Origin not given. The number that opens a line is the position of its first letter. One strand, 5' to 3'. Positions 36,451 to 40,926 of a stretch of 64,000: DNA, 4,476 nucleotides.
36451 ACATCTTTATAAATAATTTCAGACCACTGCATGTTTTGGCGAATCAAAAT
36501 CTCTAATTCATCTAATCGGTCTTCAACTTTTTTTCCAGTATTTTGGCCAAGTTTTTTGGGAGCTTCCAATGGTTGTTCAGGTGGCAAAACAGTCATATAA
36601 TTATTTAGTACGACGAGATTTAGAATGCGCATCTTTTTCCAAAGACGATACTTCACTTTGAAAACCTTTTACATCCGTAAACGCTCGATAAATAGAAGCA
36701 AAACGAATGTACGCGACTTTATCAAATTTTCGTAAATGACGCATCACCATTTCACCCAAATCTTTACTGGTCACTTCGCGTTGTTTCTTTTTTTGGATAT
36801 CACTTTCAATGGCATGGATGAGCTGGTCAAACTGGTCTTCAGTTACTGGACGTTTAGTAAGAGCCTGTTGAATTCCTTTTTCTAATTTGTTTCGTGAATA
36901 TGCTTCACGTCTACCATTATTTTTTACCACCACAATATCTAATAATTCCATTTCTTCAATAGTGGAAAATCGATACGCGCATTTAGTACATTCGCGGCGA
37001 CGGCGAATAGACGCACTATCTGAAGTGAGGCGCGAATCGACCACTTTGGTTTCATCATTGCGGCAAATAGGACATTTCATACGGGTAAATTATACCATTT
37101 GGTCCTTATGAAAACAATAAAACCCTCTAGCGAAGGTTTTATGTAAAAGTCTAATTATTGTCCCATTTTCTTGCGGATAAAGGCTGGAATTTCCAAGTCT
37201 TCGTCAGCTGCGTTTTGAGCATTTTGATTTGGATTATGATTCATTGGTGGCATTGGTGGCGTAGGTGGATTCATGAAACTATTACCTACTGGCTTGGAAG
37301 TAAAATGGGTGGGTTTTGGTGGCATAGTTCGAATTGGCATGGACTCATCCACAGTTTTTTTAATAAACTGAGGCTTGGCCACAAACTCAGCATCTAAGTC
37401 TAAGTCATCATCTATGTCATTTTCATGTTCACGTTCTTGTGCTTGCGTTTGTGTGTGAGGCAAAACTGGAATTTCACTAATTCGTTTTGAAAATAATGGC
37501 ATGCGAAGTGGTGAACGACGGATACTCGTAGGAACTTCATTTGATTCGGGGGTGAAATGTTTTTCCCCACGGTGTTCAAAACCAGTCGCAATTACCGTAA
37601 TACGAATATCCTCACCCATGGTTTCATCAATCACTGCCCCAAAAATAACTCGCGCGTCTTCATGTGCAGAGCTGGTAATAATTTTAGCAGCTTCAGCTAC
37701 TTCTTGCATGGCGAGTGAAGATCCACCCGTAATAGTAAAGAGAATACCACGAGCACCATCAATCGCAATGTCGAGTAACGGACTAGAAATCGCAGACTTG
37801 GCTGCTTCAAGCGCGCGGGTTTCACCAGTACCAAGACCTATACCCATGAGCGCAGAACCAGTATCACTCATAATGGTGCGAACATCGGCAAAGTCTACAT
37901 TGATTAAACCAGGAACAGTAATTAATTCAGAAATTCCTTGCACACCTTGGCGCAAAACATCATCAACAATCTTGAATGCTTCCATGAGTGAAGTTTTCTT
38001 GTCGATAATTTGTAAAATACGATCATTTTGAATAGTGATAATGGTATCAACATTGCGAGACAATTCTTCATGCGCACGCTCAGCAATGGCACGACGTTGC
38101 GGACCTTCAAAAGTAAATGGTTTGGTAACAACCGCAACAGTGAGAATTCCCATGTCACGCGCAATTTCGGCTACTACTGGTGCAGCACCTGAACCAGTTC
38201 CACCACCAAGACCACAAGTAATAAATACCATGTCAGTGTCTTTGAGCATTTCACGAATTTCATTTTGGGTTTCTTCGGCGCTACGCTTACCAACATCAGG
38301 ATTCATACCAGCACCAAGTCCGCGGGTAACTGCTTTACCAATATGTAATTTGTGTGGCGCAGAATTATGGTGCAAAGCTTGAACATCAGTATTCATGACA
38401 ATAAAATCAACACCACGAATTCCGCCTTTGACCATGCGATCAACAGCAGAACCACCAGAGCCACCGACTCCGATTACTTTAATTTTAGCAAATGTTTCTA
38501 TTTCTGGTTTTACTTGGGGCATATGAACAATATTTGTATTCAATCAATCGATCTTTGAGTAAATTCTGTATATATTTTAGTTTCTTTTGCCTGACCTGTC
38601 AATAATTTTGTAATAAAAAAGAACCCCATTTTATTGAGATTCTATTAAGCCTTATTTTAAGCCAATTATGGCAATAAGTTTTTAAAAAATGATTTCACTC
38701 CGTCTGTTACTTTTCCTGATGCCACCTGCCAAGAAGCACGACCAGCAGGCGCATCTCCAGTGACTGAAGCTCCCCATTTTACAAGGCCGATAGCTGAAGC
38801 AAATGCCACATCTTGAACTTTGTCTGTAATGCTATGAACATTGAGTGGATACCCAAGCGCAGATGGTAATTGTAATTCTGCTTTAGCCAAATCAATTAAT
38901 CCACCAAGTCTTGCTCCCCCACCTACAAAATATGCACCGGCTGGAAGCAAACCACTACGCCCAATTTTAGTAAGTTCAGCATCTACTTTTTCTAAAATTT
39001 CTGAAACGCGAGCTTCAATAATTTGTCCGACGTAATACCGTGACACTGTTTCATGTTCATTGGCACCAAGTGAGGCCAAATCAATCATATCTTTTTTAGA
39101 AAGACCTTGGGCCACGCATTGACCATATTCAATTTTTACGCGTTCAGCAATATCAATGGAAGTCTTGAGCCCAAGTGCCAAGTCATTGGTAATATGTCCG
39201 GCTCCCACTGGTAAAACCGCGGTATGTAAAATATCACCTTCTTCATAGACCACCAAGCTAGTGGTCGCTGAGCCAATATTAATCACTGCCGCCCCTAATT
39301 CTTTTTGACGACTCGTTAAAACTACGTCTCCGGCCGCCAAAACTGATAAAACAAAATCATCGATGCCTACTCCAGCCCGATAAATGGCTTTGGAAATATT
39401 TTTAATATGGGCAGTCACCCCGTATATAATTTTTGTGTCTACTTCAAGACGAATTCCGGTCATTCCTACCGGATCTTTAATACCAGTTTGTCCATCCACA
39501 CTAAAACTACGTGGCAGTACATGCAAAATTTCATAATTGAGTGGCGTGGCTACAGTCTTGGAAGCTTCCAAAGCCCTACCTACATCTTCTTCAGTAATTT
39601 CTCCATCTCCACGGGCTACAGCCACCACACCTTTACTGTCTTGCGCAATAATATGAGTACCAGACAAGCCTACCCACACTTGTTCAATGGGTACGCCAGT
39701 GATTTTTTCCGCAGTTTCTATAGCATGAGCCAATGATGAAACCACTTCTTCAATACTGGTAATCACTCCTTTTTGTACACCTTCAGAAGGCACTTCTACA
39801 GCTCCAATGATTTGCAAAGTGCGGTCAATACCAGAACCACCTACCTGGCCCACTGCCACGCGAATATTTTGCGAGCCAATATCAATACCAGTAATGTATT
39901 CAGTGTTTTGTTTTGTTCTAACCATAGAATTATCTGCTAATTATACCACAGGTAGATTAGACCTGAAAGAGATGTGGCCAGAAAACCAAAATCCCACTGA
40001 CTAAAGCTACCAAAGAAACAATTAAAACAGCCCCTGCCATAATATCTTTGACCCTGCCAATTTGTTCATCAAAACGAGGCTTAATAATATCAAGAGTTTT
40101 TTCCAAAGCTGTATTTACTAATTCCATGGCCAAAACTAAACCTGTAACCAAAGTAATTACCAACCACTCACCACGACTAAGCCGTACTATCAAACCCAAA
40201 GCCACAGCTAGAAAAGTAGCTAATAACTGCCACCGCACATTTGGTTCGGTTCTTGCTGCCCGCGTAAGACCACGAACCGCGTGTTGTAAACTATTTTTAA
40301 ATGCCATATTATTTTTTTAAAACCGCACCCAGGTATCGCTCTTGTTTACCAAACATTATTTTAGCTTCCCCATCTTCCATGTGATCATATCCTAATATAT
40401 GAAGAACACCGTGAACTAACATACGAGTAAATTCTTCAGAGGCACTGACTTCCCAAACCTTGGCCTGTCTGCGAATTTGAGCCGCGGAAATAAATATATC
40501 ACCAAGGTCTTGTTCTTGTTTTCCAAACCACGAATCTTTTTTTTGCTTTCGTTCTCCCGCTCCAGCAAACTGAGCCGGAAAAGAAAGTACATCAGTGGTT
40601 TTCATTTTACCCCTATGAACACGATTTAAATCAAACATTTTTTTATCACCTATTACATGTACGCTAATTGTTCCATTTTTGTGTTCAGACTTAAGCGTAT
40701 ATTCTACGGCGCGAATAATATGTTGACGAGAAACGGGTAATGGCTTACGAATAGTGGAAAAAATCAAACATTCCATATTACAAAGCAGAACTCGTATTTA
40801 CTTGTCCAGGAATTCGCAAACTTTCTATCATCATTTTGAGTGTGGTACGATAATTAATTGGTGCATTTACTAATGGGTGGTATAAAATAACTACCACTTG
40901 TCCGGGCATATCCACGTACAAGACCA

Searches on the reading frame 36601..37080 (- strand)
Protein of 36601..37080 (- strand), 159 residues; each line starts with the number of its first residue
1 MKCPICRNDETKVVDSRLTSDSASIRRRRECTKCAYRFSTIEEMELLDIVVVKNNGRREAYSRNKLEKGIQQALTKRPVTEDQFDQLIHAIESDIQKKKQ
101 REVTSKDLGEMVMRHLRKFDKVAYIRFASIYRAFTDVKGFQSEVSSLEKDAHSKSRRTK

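Call 103: search_protein_families(library=pfam, proteins=[window:36601-37080:-], max_evalue=0.001)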
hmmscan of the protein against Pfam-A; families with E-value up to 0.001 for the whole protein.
window:36601-37080:- (159 aa): 2 families
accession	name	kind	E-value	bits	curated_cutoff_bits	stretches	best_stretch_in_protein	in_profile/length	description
PF03477.21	ATP-cone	-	6.9e-22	78.2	25.8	1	49-136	1-87/88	ATP cone domain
PF22811.2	Zn_ribbon_NrdR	-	4.5e-19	68.5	27.2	1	1-42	1-42/42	Transcriptional repressor NrdR-like, N-terminal domain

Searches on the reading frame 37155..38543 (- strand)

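Call 103: search_protein_families(library=pfam, proteins=[window:37155-38543:-], max_evalue=0.001)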
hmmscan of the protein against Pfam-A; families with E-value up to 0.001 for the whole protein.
window:37155-38543:- (462 aa): 2 families
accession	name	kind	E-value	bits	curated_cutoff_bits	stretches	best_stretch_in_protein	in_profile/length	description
PF00091.31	Tubulin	-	1e-48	166.6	33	1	20-181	1-190/190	Tubulin/FtsZ family, GTPase domain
PF12327.13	FtsZ_C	-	4.7e-32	110.6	27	1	229-323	1-95/95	FtsZ family, C-terminal domain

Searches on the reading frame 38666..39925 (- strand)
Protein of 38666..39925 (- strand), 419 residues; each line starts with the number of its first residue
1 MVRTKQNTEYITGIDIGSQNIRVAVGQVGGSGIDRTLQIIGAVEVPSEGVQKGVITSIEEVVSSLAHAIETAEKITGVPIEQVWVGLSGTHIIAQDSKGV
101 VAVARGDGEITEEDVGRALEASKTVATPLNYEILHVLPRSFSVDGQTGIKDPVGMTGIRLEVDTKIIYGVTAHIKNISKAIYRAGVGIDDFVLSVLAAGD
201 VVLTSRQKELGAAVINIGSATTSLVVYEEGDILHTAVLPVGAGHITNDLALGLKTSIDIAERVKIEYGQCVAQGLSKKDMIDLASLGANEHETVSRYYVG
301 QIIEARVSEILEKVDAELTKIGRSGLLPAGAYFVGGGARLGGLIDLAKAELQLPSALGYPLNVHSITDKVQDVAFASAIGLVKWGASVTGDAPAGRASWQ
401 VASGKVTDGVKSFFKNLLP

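Call 102: search_protein_families(library=pfam, proteins=[window:38666-39925:-], max_evalue=0.001)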
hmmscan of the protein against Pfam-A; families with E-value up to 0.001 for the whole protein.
window:38666-39925:- (419 aa): 3 families
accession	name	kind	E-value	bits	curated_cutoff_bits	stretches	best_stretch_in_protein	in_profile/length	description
PF14450.12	FtsA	-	8.8e-34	117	31.8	1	213-380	1-127/127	Cell division protein FtsA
PF02491.25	SHS2_FTSA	-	2.7e-27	95.4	25.4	1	89-167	1-78/79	SHS2 domain inserted in FTSA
PF11104.14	PilM_2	-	1.3e-05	24.7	27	0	202-266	172-236/340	Type IV pilus assembly protein PilM;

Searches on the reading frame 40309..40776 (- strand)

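Call 102: search_protein_families(library=pfam, proteins=[window:40309-40776:-], max_evalue=0.001)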
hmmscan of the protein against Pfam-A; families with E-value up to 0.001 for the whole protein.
window:40309-40776:- (155 aa): 1 family
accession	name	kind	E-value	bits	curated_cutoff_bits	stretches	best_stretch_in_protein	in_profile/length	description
PF02130.23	YbeY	-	4.4e-32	111.1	25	1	20-149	10-126/129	Endoribonuclease YbeY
